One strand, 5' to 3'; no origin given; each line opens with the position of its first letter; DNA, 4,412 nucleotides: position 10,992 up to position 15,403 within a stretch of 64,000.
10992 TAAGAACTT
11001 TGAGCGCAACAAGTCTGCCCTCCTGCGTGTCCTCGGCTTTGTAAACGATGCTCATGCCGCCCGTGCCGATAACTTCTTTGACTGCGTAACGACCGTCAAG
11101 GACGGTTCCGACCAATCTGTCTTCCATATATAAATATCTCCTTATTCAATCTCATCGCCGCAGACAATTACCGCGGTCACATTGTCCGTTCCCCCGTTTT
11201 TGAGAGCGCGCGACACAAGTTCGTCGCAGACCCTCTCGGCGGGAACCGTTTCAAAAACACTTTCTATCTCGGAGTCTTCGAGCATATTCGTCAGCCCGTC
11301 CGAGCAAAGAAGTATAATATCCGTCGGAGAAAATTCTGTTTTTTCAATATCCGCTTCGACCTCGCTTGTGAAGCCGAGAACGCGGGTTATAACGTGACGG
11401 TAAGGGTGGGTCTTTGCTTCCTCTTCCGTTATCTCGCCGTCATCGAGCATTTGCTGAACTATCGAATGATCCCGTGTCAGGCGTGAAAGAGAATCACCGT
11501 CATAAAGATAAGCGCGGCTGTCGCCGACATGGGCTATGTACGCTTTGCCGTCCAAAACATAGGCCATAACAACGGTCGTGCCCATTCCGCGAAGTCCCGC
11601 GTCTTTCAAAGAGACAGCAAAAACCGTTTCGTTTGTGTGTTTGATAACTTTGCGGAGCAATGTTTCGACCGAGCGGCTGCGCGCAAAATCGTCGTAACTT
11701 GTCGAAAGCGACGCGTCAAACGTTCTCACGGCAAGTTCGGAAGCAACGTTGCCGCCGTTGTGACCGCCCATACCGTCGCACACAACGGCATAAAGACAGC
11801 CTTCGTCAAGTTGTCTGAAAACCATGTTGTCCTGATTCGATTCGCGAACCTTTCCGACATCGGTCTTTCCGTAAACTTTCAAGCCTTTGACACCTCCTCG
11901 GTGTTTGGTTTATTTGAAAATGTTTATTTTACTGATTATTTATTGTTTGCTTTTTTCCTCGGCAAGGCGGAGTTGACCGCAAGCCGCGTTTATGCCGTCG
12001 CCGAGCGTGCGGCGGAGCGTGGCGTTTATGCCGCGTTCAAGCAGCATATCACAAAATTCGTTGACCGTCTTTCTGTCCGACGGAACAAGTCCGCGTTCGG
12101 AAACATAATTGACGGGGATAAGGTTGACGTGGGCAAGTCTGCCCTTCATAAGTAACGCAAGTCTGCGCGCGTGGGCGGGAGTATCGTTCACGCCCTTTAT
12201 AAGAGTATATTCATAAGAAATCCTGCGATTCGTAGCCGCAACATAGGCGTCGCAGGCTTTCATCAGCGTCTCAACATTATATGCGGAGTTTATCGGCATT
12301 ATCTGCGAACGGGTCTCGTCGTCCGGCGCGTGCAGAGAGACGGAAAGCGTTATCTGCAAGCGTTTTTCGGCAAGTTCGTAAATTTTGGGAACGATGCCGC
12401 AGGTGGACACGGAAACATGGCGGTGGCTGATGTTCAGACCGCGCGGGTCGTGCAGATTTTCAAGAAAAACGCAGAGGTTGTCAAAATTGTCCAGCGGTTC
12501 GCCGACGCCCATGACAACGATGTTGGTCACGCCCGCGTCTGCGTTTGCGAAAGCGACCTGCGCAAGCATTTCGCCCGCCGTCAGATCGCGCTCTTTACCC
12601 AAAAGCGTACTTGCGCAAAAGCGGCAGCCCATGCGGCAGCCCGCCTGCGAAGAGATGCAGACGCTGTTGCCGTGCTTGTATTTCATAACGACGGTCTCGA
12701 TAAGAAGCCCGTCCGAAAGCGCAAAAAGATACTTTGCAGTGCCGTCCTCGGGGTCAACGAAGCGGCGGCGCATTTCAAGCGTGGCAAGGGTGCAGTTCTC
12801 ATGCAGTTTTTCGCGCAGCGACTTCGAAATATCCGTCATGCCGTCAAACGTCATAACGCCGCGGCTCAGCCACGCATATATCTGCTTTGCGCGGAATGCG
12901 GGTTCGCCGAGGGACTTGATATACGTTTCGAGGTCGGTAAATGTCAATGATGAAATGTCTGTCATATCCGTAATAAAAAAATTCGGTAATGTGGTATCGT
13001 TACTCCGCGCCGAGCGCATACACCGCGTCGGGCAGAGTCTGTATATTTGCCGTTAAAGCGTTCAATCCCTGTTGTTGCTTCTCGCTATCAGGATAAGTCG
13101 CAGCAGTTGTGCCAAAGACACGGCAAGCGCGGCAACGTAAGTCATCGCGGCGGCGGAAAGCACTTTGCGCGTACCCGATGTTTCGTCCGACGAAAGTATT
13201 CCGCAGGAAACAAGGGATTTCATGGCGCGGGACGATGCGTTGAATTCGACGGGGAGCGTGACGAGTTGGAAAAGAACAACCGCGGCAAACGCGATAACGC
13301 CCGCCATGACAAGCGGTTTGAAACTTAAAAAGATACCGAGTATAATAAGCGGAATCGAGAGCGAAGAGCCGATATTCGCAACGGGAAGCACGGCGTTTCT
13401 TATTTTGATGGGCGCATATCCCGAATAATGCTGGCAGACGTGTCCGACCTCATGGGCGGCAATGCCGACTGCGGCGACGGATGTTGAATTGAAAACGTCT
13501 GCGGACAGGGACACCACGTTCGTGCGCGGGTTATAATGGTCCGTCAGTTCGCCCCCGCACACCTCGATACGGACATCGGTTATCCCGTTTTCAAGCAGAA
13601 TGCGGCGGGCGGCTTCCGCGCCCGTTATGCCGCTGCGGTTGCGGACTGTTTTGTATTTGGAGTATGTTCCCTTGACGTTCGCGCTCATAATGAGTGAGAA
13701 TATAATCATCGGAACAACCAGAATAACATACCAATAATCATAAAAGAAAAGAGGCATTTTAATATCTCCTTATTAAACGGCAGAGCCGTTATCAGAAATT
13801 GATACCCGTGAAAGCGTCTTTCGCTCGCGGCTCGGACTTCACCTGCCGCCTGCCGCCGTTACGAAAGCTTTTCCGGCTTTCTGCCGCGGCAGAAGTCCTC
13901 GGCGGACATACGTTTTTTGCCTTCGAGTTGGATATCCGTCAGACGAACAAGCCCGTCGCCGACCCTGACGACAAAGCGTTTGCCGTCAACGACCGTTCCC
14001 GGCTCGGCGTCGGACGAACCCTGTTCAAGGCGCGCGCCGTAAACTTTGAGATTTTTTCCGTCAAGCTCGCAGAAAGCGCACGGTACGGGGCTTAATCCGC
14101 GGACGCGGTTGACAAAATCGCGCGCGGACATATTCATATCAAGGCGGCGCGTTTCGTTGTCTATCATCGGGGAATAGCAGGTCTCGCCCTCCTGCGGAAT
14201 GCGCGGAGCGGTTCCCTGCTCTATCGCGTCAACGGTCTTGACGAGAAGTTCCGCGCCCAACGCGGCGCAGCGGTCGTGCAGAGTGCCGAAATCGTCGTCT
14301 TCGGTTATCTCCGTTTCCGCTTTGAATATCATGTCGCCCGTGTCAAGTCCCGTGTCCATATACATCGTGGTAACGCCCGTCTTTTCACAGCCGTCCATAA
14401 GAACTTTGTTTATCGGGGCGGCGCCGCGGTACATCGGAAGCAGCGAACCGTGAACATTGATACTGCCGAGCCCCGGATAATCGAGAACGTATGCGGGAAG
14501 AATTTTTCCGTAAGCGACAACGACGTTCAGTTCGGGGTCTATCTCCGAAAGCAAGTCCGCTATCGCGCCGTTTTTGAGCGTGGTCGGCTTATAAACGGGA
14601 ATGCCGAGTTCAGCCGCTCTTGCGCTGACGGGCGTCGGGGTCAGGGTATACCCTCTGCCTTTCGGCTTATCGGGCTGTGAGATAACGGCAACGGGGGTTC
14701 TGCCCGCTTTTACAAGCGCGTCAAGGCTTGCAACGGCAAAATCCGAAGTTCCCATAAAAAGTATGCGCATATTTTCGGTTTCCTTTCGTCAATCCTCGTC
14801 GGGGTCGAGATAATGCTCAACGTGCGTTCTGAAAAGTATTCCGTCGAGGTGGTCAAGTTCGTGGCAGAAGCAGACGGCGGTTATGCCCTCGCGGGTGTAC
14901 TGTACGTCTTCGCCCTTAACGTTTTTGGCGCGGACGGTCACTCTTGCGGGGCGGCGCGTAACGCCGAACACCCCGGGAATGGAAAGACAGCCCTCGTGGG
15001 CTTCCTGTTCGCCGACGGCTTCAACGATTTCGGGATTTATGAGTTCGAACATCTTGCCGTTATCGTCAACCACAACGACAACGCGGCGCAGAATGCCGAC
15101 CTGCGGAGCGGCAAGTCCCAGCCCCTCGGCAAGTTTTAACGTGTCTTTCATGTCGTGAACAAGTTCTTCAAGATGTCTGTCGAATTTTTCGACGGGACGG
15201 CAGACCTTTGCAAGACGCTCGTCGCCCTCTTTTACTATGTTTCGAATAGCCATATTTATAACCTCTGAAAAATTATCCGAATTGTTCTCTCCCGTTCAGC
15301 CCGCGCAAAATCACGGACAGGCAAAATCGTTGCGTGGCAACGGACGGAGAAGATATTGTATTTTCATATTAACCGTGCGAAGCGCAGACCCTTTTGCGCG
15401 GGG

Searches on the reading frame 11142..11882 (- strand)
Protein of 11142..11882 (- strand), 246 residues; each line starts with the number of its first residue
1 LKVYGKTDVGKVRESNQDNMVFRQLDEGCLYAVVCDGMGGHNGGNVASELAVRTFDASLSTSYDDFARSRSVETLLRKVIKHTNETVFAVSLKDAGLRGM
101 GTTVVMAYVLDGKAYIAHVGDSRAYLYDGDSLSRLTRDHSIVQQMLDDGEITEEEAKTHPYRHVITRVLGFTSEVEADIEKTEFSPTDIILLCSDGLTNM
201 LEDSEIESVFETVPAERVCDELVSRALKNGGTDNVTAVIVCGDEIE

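Call 49: search_protein_families(library=pfam, proteins=[window:11142-11882:-], max_evalue=0.00001)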
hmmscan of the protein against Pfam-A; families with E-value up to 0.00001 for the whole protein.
window:11142-11882:- (246 aa): 3 families
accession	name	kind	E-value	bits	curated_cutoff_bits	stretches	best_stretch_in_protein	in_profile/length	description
PF13672.11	PP2C_2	-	9.6e-19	68.2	24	1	13-210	9-188/209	Protein phosphatase 2C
PF00481.26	PP2C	-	1e-14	55.3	20.3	1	32-141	37-142/255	Protein phosphatase 2C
PF07228.17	SpoIIE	-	3.8e-09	37.2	25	1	27-240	2-189/192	Stage II sporulation protein E (SpoIIE)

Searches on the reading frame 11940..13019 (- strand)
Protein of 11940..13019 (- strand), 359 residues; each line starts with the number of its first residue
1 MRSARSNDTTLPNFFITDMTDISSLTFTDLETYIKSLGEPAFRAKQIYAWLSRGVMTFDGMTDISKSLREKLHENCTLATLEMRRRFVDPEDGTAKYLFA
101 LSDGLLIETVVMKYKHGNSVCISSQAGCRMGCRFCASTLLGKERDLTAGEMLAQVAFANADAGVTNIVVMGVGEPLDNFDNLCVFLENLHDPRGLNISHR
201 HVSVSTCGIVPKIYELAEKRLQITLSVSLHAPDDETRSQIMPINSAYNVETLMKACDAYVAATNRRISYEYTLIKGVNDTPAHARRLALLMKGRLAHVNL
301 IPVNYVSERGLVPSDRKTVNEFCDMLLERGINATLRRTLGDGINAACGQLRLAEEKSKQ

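Call 49: search_protein_families(library=pfam, proteins=[window:11940-13019:-], max_evalue=0.00001)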
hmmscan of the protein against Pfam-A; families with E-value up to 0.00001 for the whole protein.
window:11940-13019:- (359 aa): 2 families
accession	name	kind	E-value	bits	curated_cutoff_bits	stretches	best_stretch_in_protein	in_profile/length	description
PF04055.27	Radical_SAM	-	6.8e-19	69.1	29.5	1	123-280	2-157/166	Radical SAM superfamily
PF21016.3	RlmN_N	-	7.6e-16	58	24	1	21-77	2-59/60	Ribosomal RNA large subunit methyltransferase N-terminal domain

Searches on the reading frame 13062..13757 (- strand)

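Call 49: search_protein_families(library=pfam, proteins=[window:13062-13757:-], max_evalue=0.00001)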
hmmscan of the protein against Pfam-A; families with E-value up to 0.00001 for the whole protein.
window:13062-13757:- (231 aa): 1 family
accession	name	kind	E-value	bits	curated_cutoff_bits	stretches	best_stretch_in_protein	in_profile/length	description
PF04298.18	Zn_peptidase_2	-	1.2e-90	303.3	27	1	10-225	1-217/218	Putative neutral zinc metallopeptidase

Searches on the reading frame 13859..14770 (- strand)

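Call 49: search_protein_families(library=pfam, proteins=[window:13859-14770:-], max_evalue=0.00001)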
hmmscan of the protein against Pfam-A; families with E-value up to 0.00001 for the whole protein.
window:13859-14770:- (303 aa): 2 families
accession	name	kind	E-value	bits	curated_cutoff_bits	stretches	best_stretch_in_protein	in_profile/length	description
PF00551.24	Formyl_trans_N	-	1.8e-42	145.6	26.1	1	1-180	1-181/181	Formyl transferase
PF02911.23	Formyl_trans_C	-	1.3e-22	80.2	21.1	1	203-297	2-99/100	Formyl transferase, C-terminal domain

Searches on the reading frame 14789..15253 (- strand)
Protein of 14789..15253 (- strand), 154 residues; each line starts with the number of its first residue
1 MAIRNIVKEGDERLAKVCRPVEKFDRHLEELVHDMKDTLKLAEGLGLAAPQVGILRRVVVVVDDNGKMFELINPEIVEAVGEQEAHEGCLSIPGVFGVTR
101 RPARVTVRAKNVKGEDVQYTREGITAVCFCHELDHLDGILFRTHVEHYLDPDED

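Call 49: search_protein_families(library=pfam, proteins=[window:14789-15253:-], max_evalue=0.00001)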
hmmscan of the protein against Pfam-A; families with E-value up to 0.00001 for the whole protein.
window:14789-15253:- (154 aa): 1 family
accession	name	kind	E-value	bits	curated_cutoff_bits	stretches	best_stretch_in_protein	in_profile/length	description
PF01327.26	Pep_deformylase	-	1.2e-42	145.6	22.8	1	3-146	1-151/156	Polypeptide deformylase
